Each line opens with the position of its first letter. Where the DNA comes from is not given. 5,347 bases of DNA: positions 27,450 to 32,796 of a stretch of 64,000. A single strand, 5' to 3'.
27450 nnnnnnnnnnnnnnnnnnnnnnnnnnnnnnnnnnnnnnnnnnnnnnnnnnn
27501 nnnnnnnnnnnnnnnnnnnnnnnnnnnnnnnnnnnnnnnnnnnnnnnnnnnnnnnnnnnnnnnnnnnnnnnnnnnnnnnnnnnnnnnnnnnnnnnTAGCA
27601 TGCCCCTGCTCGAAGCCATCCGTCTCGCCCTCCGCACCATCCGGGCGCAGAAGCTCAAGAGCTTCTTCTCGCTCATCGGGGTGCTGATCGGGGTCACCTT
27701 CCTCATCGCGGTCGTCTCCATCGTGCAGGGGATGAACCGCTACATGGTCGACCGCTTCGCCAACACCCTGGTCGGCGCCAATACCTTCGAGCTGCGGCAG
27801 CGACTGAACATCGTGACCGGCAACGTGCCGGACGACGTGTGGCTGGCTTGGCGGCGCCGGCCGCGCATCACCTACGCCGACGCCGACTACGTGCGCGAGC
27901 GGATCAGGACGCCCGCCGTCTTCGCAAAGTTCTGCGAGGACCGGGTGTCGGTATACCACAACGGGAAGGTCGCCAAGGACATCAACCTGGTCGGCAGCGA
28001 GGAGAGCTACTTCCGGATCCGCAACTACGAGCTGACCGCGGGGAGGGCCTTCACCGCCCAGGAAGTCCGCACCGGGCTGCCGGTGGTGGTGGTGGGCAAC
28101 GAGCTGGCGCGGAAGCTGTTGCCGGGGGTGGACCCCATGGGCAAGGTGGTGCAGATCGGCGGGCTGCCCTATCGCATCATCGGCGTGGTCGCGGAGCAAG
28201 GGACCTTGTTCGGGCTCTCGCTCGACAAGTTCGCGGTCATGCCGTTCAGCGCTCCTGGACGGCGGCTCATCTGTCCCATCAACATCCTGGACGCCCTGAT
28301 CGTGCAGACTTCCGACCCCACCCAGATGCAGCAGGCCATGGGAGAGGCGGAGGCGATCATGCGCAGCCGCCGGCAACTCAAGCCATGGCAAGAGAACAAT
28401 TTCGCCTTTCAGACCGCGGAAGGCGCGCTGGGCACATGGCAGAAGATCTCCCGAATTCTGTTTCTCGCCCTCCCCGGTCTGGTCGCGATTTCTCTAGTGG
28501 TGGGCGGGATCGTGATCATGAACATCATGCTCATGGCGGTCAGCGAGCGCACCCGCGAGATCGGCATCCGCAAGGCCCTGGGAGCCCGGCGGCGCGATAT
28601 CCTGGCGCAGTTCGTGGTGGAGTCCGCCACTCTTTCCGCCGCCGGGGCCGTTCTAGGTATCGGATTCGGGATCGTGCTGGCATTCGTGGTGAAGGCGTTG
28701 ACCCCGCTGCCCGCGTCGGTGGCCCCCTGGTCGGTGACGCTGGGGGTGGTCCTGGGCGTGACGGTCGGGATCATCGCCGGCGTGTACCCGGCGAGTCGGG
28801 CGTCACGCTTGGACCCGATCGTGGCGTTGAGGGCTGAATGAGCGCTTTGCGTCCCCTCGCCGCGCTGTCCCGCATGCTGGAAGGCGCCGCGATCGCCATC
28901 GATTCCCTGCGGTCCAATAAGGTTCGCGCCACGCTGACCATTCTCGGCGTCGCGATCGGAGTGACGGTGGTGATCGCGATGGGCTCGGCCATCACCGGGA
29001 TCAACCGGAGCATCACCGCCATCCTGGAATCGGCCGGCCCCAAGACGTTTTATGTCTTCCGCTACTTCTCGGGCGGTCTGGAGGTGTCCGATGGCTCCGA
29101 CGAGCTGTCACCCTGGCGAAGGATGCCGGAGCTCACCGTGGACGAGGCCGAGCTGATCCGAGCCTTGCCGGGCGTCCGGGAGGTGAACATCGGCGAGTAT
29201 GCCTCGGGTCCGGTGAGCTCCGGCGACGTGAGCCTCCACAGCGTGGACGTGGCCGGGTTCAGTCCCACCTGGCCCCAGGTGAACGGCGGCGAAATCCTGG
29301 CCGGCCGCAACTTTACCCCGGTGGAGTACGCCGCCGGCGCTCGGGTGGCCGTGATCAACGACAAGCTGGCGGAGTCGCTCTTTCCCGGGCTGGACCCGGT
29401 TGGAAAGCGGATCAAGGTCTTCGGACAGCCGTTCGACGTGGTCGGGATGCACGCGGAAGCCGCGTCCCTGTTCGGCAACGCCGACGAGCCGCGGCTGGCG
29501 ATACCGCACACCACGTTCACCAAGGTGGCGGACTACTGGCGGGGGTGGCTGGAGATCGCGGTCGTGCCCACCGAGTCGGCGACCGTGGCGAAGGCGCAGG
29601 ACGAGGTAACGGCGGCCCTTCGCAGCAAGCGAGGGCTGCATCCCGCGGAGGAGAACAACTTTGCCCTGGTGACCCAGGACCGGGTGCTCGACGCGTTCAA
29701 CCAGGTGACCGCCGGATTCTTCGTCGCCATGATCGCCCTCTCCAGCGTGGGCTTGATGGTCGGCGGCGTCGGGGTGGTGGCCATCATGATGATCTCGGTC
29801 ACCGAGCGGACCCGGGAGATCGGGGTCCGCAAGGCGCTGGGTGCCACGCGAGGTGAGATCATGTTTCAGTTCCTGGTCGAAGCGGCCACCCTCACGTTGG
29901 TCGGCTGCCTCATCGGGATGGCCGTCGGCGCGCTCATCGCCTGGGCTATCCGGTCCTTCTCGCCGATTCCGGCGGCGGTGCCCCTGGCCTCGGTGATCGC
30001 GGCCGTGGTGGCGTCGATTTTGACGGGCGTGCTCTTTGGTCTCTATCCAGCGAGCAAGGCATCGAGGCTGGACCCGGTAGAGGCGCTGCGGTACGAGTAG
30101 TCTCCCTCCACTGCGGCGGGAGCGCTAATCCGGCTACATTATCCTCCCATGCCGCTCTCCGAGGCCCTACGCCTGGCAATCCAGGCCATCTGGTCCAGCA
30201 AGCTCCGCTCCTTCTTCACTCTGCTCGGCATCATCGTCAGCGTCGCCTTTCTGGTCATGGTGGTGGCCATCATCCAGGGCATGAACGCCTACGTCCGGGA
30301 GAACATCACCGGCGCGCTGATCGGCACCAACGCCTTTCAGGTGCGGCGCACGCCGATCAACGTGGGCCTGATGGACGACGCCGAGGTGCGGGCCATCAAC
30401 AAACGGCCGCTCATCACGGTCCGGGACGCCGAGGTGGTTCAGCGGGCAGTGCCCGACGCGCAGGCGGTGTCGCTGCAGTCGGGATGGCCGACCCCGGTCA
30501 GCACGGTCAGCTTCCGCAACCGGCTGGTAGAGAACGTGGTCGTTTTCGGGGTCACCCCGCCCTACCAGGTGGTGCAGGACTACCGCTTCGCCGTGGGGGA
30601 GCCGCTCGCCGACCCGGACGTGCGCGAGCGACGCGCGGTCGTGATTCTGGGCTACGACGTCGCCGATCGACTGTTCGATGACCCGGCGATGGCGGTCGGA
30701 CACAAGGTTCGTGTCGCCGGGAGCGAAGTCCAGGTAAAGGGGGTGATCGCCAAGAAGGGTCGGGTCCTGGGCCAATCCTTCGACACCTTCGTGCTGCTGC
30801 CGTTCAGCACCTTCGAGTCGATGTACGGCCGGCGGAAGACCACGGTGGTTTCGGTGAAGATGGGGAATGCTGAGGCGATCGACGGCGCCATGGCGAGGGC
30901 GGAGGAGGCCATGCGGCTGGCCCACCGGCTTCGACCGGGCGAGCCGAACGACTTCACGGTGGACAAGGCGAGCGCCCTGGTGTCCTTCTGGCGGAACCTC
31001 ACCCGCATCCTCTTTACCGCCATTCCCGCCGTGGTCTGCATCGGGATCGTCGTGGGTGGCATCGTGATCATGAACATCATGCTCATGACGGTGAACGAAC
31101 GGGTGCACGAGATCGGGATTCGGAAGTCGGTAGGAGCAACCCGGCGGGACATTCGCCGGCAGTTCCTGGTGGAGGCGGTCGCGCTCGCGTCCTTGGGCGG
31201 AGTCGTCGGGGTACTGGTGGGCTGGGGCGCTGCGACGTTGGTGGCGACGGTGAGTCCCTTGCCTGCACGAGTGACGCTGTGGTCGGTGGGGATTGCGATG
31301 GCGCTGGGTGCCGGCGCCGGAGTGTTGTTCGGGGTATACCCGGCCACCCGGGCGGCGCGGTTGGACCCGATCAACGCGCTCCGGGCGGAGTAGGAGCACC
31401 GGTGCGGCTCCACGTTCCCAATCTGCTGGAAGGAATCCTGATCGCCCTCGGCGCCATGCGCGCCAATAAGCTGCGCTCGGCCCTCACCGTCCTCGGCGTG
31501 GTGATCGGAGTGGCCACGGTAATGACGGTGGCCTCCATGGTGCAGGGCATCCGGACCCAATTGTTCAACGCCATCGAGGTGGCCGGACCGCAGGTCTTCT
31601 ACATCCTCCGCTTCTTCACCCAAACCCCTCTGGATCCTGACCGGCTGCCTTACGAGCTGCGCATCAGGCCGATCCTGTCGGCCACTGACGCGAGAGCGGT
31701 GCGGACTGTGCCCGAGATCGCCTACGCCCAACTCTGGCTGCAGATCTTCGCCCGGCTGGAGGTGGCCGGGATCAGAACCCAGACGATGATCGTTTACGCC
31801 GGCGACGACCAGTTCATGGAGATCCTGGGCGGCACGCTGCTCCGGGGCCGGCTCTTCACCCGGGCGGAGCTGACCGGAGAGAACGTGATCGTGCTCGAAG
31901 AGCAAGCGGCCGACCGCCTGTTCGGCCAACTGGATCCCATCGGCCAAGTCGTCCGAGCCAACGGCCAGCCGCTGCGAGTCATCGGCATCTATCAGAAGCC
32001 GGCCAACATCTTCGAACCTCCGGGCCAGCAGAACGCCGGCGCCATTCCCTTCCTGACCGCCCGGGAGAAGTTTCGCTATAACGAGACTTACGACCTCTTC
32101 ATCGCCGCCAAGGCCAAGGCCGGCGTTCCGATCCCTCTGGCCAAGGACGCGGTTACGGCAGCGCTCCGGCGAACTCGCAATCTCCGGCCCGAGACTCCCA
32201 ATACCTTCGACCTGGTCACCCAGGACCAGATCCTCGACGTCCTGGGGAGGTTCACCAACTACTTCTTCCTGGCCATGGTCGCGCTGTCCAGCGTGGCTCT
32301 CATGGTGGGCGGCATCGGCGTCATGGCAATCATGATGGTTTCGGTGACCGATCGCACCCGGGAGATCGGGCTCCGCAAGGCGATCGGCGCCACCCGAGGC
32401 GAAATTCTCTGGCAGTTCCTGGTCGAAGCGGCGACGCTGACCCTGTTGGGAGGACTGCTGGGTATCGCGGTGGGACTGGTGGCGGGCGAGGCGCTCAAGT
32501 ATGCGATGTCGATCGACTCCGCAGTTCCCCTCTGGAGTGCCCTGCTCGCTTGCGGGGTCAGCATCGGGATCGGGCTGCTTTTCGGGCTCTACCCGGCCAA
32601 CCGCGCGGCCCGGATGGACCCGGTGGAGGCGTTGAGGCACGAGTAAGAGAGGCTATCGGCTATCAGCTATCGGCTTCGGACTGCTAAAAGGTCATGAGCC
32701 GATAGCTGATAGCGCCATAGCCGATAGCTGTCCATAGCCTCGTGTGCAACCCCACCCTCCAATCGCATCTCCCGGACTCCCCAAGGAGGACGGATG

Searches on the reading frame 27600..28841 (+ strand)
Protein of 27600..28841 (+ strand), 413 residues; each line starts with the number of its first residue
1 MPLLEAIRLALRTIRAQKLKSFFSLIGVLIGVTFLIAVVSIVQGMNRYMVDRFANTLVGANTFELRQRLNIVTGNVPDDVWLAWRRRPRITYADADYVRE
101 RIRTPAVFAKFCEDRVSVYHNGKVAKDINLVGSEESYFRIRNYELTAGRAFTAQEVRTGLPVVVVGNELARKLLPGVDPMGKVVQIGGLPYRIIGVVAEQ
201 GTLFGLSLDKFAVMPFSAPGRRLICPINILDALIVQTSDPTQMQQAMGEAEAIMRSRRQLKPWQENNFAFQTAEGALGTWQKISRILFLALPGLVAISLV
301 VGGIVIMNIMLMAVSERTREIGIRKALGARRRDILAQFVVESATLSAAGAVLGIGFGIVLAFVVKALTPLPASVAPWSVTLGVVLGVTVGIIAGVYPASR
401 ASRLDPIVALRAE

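Call 27: search_protein_families(library=pfam, proteins=[window:27600-28841:+])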
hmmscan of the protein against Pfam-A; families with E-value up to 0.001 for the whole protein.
window:27600-28841:+ (413 aa): 2 families
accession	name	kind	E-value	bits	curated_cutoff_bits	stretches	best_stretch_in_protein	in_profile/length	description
PF12704.14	MacB_PCD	-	8.7e-38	131.1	27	1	21-252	1-206/207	MacB-like periplasmic core domain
PF02687.27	FtsX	-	1.2e-24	87.1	25.5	1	295-406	4-120/120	FtsX-like permease C-terminal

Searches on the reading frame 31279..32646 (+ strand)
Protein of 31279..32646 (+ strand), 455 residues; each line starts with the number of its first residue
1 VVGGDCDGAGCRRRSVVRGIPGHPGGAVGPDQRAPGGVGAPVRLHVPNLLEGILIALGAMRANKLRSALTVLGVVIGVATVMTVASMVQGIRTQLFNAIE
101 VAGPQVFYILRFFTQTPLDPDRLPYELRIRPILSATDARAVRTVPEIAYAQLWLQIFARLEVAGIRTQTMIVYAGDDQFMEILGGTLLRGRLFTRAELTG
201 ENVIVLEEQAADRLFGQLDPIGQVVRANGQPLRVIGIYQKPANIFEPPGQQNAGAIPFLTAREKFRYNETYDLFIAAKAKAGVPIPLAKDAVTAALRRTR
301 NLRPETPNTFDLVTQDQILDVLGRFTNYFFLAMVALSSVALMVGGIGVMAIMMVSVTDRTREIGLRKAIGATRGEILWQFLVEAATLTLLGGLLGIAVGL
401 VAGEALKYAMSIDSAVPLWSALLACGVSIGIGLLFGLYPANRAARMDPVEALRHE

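Call 27: search_protein_families(library=pfam, proteins=[window:31279-32646:+])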
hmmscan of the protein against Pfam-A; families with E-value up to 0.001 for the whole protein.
window:31279-32646:+ (455 aa): 2 families
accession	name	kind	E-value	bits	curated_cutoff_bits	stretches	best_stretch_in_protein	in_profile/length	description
PF12704.14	MacB_PCD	-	4.8e-32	112.4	27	1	67-294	1-206/207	MacB-like periplasmic core domain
PF02687.27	FtsX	-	2.1e-22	79.8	25.5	1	336-448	3-120/120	FtsX-like permease C-terminal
